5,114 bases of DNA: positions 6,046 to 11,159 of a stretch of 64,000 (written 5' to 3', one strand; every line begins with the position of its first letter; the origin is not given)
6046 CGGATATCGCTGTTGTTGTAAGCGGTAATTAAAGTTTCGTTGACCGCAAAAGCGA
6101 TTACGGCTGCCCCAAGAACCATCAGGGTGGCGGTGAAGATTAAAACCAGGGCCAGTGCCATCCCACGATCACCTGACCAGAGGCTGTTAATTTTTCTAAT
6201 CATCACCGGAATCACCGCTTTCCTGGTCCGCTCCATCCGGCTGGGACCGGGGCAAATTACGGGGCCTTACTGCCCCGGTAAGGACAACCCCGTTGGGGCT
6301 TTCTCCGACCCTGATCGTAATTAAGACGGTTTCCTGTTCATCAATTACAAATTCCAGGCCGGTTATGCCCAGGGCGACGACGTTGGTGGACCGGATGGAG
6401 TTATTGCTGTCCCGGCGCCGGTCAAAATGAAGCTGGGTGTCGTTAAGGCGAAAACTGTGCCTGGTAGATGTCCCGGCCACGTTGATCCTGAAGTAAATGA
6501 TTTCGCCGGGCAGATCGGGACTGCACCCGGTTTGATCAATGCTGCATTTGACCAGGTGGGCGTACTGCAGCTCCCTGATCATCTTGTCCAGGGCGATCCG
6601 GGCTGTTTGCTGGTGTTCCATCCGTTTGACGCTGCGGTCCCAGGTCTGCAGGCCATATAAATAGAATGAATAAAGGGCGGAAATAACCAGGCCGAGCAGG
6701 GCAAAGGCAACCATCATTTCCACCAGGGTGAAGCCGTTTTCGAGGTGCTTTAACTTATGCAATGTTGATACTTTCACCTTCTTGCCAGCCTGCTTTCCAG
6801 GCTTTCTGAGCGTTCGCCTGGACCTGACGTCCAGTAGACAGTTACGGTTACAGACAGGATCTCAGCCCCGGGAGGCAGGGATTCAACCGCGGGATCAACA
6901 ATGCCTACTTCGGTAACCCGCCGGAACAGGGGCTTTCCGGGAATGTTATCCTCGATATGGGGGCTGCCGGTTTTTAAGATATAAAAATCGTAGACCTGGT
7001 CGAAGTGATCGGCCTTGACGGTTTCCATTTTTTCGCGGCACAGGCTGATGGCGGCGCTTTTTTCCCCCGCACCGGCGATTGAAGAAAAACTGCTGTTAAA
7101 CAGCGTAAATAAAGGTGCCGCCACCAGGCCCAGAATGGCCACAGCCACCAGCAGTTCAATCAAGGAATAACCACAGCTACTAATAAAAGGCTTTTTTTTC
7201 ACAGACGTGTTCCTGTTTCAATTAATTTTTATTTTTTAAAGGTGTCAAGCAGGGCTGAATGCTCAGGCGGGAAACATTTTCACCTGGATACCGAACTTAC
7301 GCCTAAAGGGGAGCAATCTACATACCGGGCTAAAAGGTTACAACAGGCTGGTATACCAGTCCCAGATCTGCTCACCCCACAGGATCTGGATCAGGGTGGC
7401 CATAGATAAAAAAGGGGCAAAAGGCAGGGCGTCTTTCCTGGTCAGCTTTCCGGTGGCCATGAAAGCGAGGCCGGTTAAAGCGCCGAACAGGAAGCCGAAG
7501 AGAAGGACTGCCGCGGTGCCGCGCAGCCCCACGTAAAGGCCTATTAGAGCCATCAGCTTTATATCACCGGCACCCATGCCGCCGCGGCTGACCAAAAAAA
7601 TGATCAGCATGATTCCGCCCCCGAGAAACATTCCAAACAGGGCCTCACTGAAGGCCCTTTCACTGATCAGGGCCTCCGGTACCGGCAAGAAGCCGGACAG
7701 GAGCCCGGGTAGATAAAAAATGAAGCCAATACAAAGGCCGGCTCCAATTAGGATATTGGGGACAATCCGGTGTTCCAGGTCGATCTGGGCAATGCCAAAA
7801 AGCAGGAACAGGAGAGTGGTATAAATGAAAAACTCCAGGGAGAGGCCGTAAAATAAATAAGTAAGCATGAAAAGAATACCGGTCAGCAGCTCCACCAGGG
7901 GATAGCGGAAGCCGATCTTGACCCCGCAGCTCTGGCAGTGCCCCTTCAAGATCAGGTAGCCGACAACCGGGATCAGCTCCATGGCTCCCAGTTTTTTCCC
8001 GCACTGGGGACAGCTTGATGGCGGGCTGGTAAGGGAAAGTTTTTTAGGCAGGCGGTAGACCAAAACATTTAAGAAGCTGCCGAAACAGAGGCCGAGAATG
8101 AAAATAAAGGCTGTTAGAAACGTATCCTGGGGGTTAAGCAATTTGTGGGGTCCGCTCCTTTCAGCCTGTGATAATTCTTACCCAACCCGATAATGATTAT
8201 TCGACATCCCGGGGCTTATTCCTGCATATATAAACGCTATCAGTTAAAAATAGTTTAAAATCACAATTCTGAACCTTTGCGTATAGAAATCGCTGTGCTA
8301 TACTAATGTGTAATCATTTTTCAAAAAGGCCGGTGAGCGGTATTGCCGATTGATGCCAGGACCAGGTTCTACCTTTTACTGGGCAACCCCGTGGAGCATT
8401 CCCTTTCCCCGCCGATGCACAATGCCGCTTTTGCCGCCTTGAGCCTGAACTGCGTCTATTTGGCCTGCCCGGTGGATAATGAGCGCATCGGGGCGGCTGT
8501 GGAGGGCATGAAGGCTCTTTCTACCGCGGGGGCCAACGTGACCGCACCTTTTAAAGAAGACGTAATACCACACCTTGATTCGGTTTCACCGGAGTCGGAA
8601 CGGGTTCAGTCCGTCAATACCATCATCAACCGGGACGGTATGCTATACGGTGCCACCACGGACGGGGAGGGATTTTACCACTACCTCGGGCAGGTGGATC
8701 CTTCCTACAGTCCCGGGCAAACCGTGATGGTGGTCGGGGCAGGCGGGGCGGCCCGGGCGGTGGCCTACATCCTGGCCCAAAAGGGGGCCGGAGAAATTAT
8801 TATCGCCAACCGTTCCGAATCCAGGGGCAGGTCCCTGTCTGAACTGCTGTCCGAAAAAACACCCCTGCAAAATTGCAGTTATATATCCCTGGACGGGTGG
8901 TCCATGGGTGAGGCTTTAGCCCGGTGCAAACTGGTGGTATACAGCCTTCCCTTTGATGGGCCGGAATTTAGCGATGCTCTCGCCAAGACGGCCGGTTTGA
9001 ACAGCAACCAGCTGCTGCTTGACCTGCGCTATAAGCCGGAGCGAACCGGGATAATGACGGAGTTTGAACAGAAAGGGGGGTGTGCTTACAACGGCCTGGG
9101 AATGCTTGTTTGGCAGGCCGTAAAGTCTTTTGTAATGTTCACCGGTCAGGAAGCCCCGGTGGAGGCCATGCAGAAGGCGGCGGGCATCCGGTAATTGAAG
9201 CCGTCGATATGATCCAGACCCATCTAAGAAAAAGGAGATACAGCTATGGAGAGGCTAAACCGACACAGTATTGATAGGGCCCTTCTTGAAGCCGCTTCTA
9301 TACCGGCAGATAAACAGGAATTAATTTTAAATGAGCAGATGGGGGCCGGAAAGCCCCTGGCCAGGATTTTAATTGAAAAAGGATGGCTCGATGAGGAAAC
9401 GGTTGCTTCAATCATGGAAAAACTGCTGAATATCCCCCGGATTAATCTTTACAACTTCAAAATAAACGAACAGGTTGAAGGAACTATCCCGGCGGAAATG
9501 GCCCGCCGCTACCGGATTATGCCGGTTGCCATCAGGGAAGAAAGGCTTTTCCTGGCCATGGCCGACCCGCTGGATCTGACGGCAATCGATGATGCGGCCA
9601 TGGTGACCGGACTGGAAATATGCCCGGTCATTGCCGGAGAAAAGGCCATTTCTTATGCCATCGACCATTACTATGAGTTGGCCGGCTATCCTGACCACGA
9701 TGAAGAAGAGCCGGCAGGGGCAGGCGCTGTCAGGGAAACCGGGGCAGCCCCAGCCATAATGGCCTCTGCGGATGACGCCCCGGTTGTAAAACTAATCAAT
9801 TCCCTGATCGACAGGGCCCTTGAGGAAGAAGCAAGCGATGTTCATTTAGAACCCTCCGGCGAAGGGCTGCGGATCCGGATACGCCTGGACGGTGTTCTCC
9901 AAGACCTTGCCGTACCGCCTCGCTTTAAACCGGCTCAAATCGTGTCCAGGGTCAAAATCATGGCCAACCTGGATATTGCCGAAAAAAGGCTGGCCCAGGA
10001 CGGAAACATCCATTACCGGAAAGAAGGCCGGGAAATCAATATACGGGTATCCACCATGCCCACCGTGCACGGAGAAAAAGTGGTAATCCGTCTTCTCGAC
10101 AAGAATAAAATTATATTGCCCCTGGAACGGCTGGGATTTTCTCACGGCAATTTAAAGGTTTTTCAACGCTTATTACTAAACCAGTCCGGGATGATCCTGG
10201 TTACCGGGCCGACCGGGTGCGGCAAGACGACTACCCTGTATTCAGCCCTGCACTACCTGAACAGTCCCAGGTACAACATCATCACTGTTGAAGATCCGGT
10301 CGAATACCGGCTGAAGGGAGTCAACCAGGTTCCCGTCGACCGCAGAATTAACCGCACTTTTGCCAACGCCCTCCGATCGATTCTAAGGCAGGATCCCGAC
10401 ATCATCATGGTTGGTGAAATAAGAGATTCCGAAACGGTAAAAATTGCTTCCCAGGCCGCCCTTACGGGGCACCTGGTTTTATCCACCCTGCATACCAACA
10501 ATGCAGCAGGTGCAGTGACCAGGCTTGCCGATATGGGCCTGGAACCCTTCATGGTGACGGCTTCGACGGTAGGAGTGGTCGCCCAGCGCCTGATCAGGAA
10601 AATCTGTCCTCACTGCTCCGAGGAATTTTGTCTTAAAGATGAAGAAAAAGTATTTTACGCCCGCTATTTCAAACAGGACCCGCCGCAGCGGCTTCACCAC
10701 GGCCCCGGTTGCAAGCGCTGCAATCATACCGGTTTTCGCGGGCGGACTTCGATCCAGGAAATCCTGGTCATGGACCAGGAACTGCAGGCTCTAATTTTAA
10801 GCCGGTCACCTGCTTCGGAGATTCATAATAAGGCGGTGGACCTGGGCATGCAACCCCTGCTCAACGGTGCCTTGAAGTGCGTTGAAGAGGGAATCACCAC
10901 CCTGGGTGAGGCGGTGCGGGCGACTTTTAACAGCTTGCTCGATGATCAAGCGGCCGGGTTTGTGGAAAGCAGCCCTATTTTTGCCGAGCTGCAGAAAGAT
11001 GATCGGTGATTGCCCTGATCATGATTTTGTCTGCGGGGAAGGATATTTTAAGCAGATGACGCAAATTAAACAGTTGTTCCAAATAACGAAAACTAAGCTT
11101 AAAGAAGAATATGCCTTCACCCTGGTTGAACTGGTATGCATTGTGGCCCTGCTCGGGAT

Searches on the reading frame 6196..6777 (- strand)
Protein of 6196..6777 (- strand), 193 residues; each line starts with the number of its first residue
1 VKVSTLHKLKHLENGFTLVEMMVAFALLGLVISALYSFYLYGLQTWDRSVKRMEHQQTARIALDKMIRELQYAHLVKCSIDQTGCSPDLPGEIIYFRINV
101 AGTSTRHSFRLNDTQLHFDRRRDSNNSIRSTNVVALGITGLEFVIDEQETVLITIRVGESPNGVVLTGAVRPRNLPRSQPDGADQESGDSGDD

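Call 61: search_protein_families(library=pfam, proteins=[window:6196-6777:-], max_evalue=0.00001)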
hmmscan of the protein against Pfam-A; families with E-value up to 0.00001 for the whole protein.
window:6196-6777:- (193 aa): 1 family
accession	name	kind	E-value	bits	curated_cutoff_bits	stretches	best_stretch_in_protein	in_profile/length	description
PF07963.17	N_methyl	-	3.5e-08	33.1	21.2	1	13-36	4-27/27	Prokaryotic N-terminal methylation motif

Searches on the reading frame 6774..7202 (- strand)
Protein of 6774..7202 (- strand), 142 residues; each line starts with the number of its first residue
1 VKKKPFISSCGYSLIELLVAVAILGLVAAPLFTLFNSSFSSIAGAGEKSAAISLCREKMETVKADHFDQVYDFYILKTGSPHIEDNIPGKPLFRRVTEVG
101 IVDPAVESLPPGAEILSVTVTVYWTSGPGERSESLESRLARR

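Call 61: search_protein_families(library=pfam, proteins=[window:6774-7202:-], max_evalue=0.00001)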
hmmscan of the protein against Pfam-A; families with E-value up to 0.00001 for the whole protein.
window:6774-7202:- (142 aa): 1 family
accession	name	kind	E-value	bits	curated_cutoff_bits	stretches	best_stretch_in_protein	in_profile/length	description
PF07963.17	N_methyl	-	5.4e-07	29.4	21.2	1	9-31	4-26/27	Prokaryotic N-terminal methylation motif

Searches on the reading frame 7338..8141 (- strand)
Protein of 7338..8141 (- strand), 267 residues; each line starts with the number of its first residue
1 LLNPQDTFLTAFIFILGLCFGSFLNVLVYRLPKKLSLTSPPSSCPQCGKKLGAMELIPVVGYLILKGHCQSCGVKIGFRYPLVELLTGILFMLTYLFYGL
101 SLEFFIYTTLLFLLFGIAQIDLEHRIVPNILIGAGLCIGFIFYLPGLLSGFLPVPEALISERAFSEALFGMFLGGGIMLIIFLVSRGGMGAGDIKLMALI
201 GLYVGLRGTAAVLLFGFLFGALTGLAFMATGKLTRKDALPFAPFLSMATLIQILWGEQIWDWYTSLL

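Call 61: search_protein_families(library=pfam, proteins=[window:7338-8141:-], max_evalue=0.00001)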
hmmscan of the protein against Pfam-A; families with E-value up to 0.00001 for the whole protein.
window:7338-8141:- (267 aa): 2 families
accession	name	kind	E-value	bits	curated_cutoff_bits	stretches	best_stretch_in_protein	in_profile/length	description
PF06750.18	A24_N_bact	-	3.8e-33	113.9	23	1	15-96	1-82/84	Bacterial Peptidase A24 N-terminal domain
PF01478.23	Peptidase_A24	-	7.8e-14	52.4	26.5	1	110-224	3-103/104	Type IV leader peptidase family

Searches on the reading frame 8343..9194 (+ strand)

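Call 35: search_protein_families(library=pfam, proteins=[window:8343-9194:+], max_evalue=0.00001)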
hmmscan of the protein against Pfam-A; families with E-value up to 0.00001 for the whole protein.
window:8343-9194:+ (283 aa): 3 families
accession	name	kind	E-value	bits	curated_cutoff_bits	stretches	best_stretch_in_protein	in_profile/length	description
PF08501.16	Shikimate_dh_N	-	8.1e-27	93.7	27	1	12-94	1-83/83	Shikimate dehydrogenase substrate binding domain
PF18317.6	SDH_C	-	3.5e-11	43.1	25.8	1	251-280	1-30/31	Shikimate 5'-dehydrogenase C-terminal domain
PF01488.26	Shikimate_DH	-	3.9e-08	33.9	24.3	1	125-172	12-59/138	Shikimate / quinate 5-dehydrogenase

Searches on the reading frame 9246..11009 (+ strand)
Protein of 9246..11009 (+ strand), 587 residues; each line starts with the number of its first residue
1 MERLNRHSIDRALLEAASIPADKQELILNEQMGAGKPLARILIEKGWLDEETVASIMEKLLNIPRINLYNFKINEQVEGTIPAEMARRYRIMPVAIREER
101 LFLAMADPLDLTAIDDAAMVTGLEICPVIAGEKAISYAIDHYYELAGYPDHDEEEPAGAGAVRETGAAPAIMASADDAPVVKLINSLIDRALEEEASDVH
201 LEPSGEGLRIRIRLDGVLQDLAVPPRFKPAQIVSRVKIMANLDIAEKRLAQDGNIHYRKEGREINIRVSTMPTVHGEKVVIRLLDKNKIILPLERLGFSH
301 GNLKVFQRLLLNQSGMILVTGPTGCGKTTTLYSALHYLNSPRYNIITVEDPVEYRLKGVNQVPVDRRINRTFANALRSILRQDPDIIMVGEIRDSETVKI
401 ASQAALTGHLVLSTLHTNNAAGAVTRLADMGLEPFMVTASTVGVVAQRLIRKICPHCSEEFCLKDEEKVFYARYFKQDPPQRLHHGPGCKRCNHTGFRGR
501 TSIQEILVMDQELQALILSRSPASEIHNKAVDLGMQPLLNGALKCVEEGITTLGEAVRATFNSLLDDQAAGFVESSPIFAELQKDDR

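Call 35: search_protein_families(library=pfam, proteins=[window:9246-11009:+], max_evalue=0.00001)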
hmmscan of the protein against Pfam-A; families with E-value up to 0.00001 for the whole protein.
window:9246-11009:+ (587 aa): 2 families
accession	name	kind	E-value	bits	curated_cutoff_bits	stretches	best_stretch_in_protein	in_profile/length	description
PF00437.27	T2SSE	-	1e-132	442.7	24.9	1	175-558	3-370/370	Type II/IV secretion system protein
PF05157.20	MshEN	-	1.1e-19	70.6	23.1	1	61-145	1-86/90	MshEN domain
